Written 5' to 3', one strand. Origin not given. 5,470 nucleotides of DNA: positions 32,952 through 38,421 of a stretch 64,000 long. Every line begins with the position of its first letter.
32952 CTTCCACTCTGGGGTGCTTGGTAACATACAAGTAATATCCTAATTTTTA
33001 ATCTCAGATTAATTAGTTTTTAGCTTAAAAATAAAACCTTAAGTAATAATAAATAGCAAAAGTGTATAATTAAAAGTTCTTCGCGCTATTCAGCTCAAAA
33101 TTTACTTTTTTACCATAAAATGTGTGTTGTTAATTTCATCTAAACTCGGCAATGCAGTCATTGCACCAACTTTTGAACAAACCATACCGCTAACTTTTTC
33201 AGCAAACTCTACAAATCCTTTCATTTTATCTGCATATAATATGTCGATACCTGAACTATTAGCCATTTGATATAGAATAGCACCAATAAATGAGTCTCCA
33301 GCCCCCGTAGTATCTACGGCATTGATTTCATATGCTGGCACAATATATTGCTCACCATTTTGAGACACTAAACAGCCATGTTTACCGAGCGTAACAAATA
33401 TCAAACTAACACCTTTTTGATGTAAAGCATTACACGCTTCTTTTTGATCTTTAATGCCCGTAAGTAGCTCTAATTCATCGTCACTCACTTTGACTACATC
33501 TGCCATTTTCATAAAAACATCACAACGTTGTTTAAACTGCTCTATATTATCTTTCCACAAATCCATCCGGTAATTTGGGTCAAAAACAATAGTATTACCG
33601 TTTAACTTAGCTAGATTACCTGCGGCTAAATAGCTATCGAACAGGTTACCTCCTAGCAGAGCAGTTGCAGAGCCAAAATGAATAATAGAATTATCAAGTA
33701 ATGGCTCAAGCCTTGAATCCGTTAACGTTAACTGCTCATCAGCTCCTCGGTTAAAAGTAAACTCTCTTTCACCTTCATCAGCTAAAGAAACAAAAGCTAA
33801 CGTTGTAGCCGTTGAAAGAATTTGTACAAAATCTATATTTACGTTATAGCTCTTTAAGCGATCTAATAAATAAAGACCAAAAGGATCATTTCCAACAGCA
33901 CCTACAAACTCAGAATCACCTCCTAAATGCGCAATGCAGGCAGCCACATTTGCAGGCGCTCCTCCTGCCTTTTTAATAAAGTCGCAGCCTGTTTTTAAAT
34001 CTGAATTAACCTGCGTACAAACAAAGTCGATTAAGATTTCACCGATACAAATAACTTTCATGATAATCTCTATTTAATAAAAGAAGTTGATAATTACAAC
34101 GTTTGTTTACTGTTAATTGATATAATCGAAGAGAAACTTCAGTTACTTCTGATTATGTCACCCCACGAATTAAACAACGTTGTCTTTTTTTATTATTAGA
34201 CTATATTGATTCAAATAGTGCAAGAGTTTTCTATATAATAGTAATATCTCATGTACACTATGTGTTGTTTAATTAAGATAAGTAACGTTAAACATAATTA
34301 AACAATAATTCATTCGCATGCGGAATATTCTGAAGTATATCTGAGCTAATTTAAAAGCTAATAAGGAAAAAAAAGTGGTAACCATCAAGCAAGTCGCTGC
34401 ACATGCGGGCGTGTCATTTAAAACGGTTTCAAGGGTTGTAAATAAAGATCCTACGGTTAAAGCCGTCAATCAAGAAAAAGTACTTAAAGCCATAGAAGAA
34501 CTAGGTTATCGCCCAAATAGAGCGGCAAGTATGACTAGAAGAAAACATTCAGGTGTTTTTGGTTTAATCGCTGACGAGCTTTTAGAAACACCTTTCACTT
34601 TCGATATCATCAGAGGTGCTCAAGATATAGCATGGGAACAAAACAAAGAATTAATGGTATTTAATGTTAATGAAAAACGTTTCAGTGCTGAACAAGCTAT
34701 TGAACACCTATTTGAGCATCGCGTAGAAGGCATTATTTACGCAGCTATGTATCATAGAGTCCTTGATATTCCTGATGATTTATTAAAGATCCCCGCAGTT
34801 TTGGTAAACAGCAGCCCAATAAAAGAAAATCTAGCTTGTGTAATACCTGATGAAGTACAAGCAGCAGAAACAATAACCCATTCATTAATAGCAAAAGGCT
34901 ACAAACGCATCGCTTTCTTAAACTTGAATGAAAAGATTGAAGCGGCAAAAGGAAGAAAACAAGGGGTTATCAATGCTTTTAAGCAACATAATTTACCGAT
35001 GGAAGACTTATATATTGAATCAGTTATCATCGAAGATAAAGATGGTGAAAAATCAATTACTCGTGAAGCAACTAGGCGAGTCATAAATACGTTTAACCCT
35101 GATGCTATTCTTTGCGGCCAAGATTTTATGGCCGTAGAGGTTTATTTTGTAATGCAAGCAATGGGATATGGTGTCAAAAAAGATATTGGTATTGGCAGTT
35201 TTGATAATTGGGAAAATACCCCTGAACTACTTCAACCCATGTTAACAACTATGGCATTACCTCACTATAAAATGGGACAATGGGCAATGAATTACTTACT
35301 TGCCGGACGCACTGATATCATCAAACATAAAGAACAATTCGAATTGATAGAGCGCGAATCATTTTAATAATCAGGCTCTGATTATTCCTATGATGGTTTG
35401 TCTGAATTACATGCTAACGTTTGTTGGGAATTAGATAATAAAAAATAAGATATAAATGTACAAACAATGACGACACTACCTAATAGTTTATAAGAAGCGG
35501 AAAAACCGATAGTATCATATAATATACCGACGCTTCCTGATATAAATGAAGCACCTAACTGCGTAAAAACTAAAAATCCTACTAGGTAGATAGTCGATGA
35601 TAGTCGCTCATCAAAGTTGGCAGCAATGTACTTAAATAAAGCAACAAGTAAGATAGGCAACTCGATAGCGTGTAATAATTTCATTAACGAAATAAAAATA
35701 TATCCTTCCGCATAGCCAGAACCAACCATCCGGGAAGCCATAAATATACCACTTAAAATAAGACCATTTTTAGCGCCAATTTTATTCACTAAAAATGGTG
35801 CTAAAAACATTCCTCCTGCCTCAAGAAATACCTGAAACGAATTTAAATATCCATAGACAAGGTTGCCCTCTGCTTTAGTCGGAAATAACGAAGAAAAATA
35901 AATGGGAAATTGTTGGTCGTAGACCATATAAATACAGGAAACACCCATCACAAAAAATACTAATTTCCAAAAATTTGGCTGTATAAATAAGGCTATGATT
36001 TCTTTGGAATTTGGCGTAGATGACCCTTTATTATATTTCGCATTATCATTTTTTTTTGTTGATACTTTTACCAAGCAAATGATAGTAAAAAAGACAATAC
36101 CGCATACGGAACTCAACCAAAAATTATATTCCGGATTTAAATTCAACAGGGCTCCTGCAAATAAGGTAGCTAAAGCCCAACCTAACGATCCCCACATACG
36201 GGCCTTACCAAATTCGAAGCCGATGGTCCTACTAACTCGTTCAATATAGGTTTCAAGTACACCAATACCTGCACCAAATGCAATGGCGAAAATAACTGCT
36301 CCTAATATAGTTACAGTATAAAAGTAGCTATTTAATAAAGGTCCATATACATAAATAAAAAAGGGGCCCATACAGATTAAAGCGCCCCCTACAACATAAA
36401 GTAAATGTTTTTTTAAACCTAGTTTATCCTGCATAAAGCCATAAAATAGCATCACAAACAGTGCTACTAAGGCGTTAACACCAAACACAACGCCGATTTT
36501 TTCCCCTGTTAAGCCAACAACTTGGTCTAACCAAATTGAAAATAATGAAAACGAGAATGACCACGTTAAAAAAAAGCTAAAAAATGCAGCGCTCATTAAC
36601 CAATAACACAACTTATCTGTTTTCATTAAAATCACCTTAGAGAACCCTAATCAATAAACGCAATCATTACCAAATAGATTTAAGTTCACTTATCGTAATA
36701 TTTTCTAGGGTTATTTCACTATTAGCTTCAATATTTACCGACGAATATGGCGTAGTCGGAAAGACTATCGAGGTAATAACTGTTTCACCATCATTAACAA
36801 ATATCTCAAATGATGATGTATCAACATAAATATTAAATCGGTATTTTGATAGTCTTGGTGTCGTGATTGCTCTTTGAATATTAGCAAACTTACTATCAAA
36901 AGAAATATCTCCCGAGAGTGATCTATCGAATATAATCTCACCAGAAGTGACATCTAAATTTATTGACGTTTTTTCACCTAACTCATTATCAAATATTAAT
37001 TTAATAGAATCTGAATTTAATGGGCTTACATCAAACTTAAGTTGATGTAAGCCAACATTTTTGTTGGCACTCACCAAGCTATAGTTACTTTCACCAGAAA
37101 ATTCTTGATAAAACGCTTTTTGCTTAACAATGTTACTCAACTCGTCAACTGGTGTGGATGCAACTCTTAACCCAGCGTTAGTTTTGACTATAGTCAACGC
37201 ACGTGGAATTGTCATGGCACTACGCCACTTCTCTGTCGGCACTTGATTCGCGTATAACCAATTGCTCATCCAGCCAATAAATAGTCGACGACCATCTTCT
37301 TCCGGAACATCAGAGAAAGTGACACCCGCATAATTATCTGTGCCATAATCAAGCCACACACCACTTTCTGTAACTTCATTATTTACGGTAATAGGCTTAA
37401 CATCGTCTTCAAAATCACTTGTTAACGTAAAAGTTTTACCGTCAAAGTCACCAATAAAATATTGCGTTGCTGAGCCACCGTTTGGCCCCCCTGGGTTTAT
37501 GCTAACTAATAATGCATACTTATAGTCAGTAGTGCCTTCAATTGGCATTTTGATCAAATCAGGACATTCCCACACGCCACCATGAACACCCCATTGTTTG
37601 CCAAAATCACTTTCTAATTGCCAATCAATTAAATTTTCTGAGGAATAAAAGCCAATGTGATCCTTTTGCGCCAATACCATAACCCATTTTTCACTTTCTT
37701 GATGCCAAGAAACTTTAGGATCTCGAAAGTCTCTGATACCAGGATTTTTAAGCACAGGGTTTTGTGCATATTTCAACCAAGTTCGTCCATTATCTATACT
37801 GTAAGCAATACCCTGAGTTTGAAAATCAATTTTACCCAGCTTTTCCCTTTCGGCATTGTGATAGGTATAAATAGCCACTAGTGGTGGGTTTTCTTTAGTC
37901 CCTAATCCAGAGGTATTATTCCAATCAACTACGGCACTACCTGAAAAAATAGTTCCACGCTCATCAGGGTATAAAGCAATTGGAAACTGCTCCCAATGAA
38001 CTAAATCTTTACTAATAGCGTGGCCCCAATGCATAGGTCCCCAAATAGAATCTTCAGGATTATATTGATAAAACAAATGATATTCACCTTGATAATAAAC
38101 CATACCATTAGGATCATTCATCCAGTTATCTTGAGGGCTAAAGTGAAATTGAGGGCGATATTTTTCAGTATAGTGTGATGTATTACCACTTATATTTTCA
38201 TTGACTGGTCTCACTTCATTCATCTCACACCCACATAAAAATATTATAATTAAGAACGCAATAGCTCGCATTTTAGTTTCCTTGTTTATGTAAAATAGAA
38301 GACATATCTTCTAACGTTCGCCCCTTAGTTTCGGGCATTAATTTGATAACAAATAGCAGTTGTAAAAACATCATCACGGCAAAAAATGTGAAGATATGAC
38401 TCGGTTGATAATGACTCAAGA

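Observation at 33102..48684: Bacteroides-type fructan PUL with a genuine SusC/SusD pair in a gammaproteobacterium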

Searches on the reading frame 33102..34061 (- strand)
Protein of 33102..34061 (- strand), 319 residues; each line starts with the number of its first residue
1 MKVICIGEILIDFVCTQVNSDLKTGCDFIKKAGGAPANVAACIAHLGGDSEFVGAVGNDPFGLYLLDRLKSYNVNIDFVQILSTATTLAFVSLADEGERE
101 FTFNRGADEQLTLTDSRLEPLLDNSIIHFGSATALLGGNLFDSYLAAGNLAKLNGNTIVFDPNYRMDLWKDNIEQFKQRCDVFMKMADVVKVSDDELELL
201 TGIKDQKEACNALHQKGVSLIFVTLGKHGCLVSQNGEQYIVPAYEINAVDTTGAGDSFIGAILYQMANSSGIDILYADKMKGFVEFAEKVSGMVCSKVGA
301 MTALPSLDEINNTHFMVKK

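Call 3: search_protein_families(library=pfam, proteins=[window:33102-34061:-])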
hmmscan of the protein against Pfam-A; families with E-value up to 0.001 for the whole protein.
window:33102-34061:- (319 aa): 1 family
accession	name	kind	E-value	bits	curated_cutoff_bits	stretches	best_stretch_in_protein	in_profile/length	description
PF00294.29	PfkB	-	6.6e-64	216.6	25.8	1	2-306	3-301/302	pfkB family carbohydrate kinase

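Call 4: search_protein_families(library=ncbifam, proteins=[window:33102-34061:-], max_evalue=0.01)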
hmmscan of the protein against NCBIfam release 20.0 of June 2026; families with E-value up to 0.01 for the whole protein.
window:33102-34061:- (319 aa): 26 families (the best 25 are shown)
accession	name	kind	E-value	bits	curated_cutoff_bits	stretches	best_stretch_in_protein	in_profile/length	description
NF006957.1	PRK09434.1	equivalog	3.3e-60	204.1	450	1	3-309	4-301/302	fructokinase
TIGR04382.1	myo_inos_iolC_N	equivalog_domain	8.3e-47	160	300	1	2-312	3-307/309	5-dehydro-2-deoxygluconokinase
NF049991.1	TagKinase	equivalog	3.9e-41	140.9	420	1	3-263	10-272/321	tagatose kinase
TIGR02152.1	D_ribokin_bact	equivalog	1.1e-40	139.8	299.65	1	24-311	26-297/298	ribokinase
NF008353.0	PRK11142.1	equivalog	6.1e-34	117.9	341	1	25-312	31-301/307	ribokinase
NF053626.1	RibKinHalex1628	equivalog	1.7e-25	90.1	330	1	31-310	36-287/293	ATP-dependent ribose-1-phosphate kinase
NF040938.1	KDG_KDGal_kin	equivalog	2.6e-25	89.1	400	1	3-311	1-300/305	bifunctional 2-dehydro-3-deoxygluconokinase/2-dehydro-3-deoxygalactonokinase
NF052444.1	DhDoxglucKinKdgK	equivalog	5.7e-25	88.3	400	1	3-265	3-268/303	2-dehydro-3-deoxygluconokinase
NF041332.1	KDG_KDGal_kin_Halo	equivalog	1.2e-20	74.2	440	1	3-271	4-276/320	bifunctional 2-dehydro-3-deoxygluconokinase/2-dehydro-3-deoxygalactonokinase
NF041633.1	trifunc_aldol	exception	2.1e-20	72.7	700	1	2-208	243-450/580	KHG/KDPG aldolase/sugar kinase fusion protein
NF007321.0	PRK09813.1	equivalog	1.2e-19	70.9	247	1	32-272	23-240/261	fructoselysine 6-kinase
NF007416.0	PRK09954.1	equivalog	2.4e-18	66.2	561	1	31-268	91-321/362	sugar kinase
NF041320.1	pfkB_Halo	equivalog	2.2e-17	63.4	400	1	31-270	35-260/302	1-phosphofructokinase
NF047869.1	myo_kin_aldol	exception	5.4e-17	61.4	600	1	2-311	8-328/586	bifunctional 5-dehydro-2-deoxygluconokinase/5-dehydro-2-deoxyphosphogluconate aldolase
TIGR02198.1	rfaE_dom_I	equivalog_domain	1.6e-16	60.3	345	2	208-303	216-305/315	D-glycero-beta-D-manno-heptose-7-phosphate kinase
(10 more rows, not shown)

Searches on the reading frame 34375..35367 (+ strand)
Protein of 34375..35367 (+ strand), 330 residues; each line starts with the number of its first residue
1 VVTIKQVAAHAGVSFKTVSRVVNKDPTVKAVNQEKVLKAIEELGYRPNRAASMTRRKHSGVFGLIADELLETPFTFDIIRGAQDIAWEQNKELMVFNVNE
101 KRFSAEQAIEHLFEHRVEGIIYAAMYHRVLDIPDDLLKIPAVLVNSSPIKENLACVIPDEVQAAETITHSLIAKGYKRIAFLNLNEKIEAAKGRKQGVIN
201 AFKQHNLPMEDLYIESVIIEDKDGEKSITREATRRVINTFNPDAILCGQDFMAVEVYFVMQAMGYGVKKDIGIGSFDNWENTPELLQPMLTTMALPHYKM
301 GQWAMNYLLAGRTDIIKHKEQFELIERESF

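Call 3: search_protein_families(library=pfam, proteins=[window:34375-35367:+])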
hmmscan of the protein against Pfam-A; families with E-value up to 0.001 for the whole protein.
window:34375-35367:+ (330 aa): 3 families
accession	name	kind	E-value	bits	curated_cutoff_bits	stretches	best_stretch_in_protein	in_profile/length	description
PF00532.27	Peripla_BP_1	-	1.3e-23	84.3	22.2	1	62-308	4-257/281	Periplasmic binding proteins and sugar binding domain of LacI family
PF13377.12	Peripla_BP_3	-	1.7e-17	64.5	26.5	1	170-329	3-166/167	Periplasmic binding protein-like domain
PF00356.27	LacI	-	1.5e-16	60.3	27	1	3-48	1-46/46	Bacterial regulatory proteins, lacI family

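Call 4: search_protein_families(library=ncbifam, proteins=[window:34375-35367:+], max_evalue=0.01)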
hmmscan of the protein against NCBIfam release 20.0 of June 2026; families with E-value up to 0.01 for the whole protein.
window:34375-35367:+ (330 aa): 17 families
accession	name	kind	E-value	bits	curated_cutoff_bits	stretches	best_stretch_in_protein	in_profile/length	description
TIGR01481.1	ccpA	equivalog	3.3e-42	145.1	442.35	1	2-308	3-303/330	catabolite control protein A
NF047341.1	lactose_RbsR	equivalog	5.9e-41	140.9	382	1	2-328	3-326/331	ribose utilization transcriptional repressor RbsR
NF007979.0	PRK10703.1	equivalog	1.2e-37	129.8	501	1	1-326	1-320/341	HTH-type transcriptional repressor PurR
NF008002.0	PRK10727.1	equivalog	1e-36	126.8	557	1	1-310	1-305/341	HTH-type transcriptional regulator GalR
NF007743.0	PRK10423.1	equivalog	1.6e-36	126.1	531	1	1-321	1-317/330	ribose operon transcriptional repressor RbsR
NF008269.0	PRK11041.1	equivalog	1.8e-34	119.3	436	1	2-310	10-313/342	DNA-binding transcriptional regulator CytR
NF007706.0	PRK10401.1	equivalog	5.1e-34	118.1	555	1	1-322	1-317/346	HTH-type transcriptional regulator GalS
NF007449.0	PRK10014.1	subfamily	2e-33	115.9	310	1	2-304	7-314/342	Mal regulon transcriptional regulator MalI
NF007075.0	PRK09526.1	subfamily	1.2e-32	113.3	340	1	2-328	6-329/358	LacI family DNA-binding transcriptional regulator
NF052440.1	TransRegGNTRPSEAE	equivalog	3.3e-30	105.3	400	1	2-311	6-310/333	HTH-type transcriptional regulator GntR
NF047913.1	TransRegIdnR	equivalog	1.5e-25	90.2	500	1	2-310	6-307/331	DNA-binding transcriptional regulator IdnR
TIGR02417.1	fruct_sucro_rep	subfamily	8.2e-23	81.2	389.55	1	3-310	1-305/327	D-fructose-responsive transcription factor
NF008452.0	PRK11303.1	equivalog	1.6e-22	80.1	385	1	3-328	2-324/332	catabolite repressor/activator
NF011563.0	PRK14987.1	equivalog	2.1e-21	76.5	433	1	4-310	8-307/331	gluconate operon transcriptional repressor GntR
NF051853.1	TransRegUriRCory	equivalog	6.1e-21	74.9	550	1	3-279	2-270/327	transcriptional regulator UriR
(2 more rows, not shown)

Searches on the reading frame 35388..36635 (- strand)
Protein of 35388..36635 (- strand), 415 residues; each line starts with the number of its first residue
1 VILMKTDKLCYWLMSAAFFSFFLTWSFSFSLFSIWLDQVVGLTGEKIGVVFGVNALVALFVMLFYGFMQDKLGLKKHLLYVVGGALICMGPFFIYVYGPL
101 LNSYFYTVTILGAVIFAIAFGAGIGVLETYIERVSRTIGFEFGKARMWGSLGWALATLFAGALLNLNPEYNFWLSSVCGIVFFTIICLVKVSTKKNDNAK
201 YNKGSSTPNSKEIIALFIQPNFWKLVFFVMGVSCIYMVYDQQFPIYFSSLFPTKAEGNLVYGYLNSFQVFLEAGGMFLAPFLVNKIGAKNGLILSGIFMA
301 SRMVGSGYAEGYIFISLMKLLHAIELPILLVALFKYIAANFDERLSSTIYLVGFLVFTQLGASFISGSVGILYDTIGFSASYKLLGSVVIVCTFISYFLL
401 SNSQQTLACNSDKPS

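Call 3: search_protein_families(library=pfam, proteins=[window:35388-36635:-])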
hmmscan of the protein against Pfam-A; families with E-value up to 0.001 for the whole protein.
window:35388-36635:- (415 aa): 3 families
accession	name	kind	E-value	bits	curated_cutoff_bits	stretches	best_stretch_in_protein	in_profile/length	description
PF01306.25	LacY_symp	-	7.6e-127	424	24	1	9-406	7-406/413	LacY proton/sugar symporter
PF12832.13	MFS_1_like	-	2.8e-16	60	25.2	1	11-378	1-367/373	MFS_1 like family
PF07690.21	MFS_1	-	3.3e-16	59.6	33.4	1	16-300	3-279/347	Major Facilitator Superfamily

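Call 4: search_protein_families(library=ncbifam, proteins=[window:35388-36635:-], max_evalue=0.01)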
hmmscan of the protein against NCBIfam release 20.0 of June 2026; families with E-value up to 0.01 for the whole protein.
window:35388-36635:- (415 aa): 7 families
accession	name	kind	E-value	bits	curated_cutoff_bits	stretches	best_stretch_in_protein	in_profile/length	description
NF007077.0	PRK09528.1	subfamily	8.8e-154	512.1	429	1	5-409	7-413/421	galactoside permease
TIGR00882.1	2A0105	subfamily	1.1e-124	416.4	220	1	11-401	4-396/396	oligosaccharide MFS transporter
NF008346.0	PRK11128.1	equivalog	1.5e-16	60.5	259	1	12-347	8-328/383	3-phenylpropionate MFS transporter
TIGR00902.1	2A0127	subfamily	5.7e-16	58.6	698.9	1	10-379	6-359/388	3-phenylpropionate MFS transporter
TIGR00899.1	2A0120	subfamily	4.1e-10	39.3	522.3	1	19-397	7-371/375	sugar efflux transporter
NF037955.1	mfs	subfamily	4.4e-05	22.6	100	1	22-204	10-187/366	MFS transporter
NF049980.1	SfMCT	equivalog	0.0004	19.2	320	1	13-139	5-118/378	L-lactate MFS transporter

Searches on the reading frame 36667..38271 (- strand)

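Call 3: search_protein_families(library=pfam, proteins=[window:36667-38271:-])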
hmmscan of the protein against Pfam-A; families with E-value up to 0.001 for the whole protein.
window:36667-38271:- (534 aa): 2 families
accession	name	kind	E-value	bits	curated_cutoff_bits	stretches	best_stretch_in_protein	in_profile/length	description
PF00251.26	Glyco_hydro_32N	-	5.4e-97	325.5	22.1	1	43-365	1-300/307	Glycosyl hydrolases family 32 N-terminal domain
PF08244.19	Glyco_hydro_32C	-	3.3e-21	76.4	21.9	1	408-528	34-157/158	Glycosyl hydrolases family 32 C terminal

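Call 4: search_protein_families(library=ncbifam, proteins=[window:36667-38271:-], max_evalue=0.01)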
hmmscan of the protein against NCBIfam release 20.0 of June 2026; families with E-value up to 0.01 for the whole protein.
window:36667-38271:- (534 aa): 2 families
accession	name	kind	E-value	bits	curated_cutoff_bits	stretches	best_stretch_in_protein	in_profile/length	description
TIGR01322.1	scrB_fam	subfamily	3.1e-71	240.4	356.4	1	34-505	9-446/447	sucrose-6-phosphate hydrolase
NF041092.1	beta-fruc_BfrA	equivalog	2.5e-65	221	900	2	38-242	2-197/433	beta-fructosidase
